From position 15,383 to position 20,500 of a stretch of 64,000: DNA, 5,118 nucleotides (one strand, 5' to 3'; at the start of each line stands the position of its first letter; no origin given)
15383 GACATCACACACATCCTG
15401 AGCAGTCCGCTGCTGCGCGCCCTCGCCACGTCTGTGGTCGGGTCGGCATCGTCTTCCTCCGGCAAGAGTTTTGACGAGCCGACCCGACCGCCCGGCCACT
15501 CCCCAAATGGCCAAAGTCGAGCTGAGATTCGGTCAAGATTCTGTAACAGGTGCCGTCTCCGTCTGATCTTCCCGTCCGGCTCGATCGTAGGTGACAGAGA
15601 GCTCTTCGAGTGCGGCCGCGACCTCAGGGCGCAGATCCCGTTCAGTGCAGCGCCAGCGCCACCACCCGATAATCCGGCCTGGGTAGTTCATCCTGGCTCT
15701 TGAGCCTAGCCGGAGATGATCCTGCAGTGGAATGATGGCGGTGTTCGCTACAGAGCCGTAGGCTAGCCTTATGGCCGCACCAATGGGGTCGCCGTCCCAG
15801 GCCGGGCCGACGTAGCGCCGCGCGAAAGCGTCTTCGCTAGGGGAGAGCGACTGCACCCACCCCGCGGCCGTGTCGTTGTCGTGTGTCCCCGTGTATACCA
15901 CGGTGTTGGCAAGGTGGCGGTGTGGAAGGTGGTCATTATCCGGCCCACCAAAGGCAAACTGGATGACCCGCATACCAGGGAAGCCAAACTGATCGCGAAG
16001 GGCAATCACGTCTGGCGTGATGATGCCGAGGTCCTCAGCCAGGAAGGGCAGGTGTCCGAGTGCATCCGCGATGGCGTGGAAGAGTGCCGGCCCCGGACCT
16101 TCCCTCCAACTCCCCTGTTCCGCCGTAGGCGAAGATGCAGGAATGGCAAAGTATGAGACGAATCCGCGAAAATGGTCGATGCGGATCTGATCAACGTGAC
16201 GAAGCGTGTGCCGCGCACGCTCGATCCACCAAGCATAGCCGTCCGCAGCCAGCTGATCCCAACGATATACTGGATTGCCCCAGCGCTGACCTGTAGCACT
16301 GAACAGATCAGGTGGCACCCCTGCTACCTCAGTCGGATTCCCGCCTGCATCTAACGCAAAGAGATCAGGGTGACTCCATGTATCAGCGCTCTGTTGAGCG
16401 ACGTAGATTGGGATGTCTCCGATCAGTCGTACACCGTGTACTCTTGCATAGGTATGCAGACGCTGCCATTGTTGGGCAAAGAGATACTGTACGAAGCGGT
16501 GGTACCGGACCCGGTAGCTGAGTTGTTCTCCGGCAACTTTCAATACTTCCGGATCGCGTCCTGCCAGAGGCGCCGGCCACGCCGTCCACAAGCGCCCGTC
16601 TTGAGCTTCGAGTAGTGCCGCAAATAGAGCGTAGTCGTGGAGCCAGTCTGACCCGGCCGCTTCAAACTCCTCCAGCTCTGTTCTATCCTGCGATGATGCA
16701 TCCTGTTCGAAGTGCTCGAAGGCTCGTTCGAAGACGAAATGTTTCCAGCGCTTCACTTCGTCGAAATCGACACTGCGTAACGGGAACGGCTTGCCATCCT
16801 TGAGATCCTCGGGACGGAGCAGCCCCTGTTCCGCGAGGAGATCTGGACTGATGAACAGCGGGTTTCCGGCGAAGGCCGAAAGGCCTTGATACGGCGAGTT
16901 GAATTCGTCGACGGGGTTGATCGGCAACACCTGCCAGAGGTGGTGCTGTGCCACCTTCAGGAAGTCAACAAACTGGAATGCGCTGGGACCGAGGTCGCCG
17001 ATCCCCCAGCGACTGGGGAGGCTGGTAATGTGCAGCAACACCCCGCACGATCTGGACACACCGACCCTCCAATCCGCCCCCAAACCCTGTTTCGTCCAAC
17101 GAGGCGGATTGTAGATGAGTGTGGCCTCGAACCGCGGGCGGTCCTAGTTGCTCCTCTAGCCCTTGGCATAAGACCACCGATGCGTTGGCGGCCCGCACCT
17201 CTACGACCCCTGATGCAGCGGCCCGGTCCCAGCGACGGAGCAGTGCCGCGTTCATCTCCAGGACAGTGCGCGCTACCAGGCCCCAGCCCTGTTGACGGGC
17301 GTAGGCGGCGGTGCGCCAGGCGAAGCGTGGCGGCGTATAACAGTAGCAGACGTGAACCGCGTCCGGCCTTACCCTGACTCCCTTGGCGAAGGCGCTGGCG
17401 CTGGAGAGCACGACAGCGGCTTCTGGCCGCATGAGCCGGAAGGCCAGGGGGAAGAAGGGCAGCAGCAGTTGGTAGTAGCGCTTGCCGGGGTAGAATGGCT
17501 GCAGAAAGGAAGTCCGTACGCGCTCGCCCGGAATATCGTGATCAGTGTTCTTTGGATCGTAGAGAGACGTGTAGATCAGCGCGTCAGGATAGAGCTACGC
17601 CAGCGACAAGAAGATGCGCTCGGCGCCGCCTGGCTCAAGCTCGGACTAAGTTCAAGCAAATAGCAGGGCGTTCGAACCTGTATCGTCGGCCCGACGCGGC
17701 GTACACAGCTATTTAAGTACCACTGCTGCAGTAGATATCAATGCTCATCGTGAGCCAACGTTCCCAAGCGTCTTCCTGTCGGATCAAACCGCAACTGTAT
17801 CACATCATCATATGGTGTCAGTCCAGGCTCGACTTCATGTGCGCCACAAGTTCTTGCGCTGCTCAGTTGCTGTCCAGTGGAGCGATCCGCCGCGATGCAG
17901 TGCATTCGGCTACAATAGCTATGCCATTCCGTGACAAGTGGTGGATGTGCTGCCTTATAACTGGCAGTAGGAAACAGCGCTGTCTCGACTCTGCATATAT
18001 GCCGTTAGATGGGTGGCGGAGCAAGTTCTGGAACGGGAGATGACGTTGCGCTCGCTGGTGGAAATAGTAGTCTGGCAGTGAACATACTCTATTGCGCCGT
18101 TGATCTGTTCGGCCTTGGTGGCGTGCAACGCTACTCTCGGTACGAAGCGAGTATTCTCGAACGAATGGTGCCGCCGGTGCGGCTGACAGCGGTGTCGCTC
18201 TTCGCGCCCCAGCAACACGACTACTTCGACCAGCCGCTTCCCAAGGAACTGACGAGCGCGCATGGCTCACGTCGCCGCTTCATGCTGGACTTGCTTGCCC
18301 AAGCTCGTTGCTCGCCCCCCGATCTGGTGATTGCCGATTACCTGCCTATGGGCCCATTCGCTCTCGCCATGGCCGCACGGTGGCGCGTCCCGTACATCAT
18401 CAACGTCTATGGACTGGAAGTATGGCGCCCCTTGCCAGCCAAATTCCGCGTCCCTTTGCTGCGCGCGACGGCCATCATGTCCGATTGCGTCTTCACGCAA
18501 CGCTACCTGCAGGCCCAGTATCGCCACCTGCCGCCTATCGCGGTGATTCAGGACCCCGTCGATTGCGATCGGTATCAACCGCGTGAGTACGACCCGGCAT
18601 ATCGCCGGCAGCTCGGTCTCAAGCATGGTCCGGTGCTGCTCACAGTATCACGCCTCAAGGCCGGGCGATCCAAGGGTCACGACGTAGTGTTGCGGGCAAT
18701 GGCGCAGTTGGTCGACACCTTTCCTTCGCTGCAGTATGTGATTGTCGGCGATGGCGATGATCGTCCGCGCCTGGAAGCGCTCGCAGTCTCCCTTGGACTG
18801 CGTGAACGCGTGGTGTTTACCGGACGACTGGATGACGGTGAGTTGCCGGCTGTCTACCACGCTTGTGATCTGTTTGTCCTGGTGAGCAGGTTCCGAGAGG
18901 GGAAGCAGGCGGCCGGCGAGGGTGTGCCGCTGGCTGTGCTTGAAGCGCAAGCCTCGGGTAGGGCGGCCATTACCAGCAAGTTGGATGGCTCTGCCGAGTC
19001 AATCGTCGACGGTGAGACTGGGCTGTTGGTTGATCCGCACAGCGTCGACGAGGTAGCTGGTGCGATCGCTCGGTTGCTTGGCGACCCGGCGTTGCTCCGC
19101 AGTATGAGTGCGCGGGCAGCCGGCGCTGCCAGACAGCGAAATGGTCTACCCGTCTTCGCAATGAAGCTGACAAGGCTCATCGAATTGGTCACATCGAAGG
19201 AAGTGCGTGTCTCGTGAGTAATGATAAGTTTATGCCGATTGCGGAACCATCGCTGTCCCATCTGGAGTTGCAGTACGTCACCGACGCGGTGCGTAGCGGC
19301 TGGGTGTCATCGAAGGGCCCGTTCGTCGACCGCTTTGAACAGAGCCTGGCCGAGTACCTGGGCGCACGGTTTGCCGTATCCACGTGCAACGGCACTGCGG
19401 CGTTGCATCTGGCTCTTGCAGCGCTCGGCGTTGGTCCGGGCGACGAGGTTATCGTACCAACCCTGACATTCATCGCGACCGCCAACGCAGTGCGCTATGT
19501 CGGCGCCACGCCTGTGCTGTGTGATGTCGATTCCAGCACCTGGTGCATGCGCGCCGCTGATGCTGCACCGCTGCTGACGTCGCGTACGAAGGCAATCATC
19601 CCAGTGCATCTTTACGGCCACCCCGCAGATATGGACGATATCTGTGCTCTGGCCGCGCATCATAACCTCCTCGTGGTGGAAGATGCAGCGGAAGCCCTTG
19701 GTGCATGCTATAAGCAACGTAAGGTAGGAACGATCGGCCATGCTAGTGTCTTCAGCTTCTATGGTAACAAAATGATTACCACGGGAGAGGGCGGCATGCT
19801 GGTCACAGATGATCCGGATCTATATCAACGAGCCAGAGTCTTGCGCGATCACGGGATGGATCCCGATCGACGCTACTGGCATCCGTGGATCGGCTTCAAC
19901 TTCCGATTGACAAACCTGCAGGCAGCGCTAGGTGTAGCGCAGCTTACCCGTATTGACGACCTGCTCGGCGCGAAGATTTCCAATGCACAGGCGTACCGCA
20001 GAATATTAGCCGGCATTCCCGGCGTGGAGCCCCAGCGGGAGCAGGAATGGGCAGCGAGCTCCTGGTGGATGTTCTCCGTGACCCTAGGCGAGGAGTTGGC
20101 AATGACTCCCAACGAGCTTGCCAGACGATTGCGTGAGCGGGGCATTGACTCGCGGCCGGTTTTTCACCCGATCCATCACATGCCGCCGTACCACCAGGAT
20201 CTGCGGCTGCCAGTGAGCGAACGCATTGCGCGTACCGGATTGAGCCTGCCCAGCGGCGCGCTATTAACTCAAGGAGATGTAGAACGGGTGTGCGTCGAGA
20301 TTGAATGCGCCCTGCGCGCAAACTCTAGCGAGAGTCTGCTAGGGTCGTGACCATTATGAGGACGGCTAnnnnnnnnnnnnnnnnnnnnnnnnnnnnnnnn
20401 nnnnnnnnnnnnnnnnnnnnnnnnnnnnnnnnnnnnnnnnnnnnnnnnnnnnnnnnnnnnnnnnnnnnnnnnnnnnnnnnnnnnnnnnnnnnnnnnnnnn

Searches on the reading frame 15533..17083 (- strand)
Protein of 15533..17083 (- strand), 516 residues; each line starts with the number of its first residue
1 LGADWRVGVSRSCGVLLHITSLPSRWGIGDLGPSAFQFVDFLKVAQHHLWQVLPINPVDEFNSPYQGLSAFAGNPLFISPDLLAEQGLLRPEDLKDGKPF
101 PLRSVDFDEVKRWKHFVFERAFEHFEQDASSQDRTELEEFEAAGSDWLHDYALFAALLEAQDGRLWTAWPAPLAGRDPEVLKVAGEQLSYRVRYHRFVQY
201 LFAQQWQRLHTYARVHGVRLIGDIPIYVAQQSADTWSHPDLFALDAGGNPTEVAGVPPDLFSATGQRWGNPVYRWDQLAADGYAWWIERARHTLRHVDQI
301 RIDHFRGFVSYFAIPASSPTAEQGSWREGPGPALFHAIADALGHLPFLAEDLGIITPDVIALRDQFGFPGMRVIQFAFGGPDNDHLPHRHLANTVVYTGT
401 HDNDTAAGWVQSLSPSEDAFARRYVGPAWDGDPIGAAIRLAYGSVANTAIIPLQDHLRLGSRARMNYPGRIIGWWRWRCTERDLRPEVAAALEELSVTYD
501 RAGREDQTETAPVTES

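Call 11: search_protein_families(library=pfam, proteins=[window:15533-17083:-], max_evalue=0.0001)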
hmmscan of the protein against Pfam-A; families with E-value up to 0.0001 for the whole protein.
window:15533-17083:- (516 aa): 1 family
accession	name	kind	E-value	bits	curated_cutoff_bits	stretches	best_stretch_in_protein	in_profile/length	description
PF02446.23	Glyco_hydro_77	-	1.3e-167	558.8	25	1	17-483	1-463/465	4-alpha-glucanotransferase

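Call 68: list_cluster_members(proteins=[window:15533-17059:-, window:15533-17041:-, window:15533-17038:-, window:13139-14791:-, window:13139-14767:-, window:12246-13142:-, window:31302-32549:-, window:31302-32486:-, window:17741-18043:+, window:33020-33718:-])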
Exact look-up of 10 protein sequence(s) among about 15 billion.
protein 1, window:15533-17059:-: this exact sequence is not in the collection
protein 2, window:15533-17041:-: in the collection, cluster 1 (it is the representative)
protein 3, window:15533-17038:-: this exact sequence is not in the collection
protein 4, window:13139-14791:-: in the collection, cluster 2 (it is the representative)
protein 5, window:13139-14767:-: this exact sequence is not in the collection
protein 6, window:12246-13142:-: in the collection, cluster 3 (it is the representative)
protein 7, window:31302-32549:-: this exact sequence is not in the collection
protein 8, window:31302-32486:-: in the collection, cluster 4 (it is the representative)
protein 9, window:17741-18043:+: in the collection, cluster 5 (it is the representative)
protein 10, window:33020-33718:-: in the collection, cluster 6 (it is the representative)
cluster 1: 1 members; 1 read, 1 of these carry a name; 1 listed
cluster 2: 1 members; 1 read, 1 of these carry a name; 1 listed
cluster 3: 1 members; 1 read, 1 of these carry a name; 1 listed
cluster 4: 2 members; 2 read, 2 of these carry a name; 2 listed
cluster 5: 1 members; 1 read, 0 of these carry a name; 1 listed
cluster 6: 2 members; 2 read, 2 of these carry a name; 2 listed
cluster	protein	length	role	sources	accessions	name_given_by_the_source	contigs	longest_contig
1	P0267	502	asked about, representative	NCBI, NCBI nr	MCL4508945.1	MAG: 4-alpha-glucanotransferase [Chloroflexi bacterium] | 4-alpha-glucanotransferase [Chloroflexota bacterium]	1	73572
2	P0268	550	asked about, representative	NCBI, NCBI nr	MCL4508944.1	MAG: methionine--tRNA ligase [Chloroflexi bacterium] | methionine--tRNA ligase [Chloroflexota bacterium]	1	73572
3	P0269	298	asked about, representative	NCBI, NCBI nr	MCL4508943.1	MAG: amidohydrolase family protein [Chloroflexi bacterium] | amidohydrolase family protein [Chloroflexota bacterium]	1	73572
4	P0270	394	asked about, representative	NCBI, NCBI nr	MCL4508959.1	MAG: galactokinase [Chloroflexi bacterium] | galactokinase [Chloroflexota bacterium]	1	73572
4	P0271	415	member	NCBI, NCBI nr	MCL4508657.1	MAG: galactokinase [Chloroflexi bacterium] | galactokinase [Chloroflexota bacterium]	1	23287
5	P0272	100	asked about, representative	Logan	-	-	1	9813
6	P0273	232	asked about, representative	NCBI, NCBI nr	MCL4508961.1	MAG: nucleoside monophosphate kinase [Chloroflexi bacterium] | nucleoside monophosphate kinase [Chloroflexota bacterium]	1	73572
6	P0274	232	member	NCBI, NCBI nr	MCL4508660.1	MAG: nucleoside monophosphate kinase [Chloroflexi bacterium] | nucleoside monophosphate kinase [Chloroflexota bacterium]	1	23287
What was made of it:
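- The left-flank housekeeping proteins (MetRS, MalQ) equally lack counterparts at 90% identity (call 68), so the lack of such counterparts says nothing specific about the cluster.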

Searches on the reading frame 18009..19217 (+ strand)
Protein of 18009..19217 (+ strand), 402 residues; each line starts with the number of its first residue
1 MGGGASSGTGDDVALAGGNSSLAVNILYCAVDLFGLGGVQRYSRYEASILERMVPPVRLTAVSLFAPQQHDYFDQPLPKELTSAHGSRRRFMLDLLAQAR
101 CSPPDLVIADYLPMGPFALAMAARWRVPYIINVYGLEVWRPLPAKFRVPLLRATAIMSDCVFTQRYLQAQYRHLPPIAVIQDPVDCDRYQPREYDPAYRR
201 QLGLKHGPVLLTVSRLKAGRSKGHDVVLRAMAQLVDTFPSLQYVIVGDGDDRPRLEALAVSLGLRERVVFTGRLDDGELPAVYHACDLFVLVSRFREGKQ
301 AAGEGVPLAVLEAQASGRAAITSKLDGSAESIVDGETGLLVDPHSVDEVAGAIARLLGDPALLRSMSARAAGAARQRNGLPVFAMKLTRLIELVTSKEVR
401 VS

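Call 11: search_protein_families(library=pfam, proteins=[window:18009-19217:+], max_evalue=0.0001)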
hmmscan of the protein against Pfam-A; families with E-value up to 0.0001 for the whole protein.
window:18009-19217:+ (402 aa): 5 families
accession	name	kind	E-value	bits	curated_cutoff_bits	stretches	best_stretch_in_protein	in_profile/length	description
PF00534.26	Glycos_transf_1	-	1.4e-36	126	26.4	1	198-370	5-169/172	Glycosyl transferases group 1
PF13692.12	Glyco_trans_1_4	-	8.6e-34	117.3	27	1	208-359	2-142/142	Glycosyl transferases group 1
PF13524.12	Glyco_trans_1_2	-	4.6e-08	33.6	25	1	236-371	10-126/144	Glycosyl transferase-like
PF13579.12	Glyco_trans_4_4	-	3.1e-06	28.1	29.7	1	50-164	14-134/158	Glycosyl transferase 4-like domain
PF13439.12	Glyco_transf_4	-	5.9e-06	26.8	28.5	1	82-188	51-170/170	Glycosyltransferase Family 4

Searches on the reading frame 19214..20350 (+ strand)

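Call 11: search_protein_families(library=pfam, proteins=[window:19214-20350:+], max_evalue=0.0001)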
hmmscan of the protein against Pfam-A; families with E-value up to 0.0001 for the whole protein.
window:19214-20350:+ (378 aa): 3 families
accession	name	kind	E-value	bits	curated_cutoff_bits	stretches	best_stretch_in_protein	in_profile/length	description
PF01041.23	DegT_DnrJ_EryC1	-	3.4e-127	425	19.8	1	16-363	5-359/360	DegT/DnrJ/EryC1/StrS aminotransferase family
PF00155.27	Aminotran_1_2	-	1.1e-08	35.1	19.7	1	39-159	45-187/361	Aminotransferase class I and II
PF01212.27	Beta_elim_lyase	-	2.6e-05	24.1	27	0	36-276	32-276/288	Beta-eliminating lyase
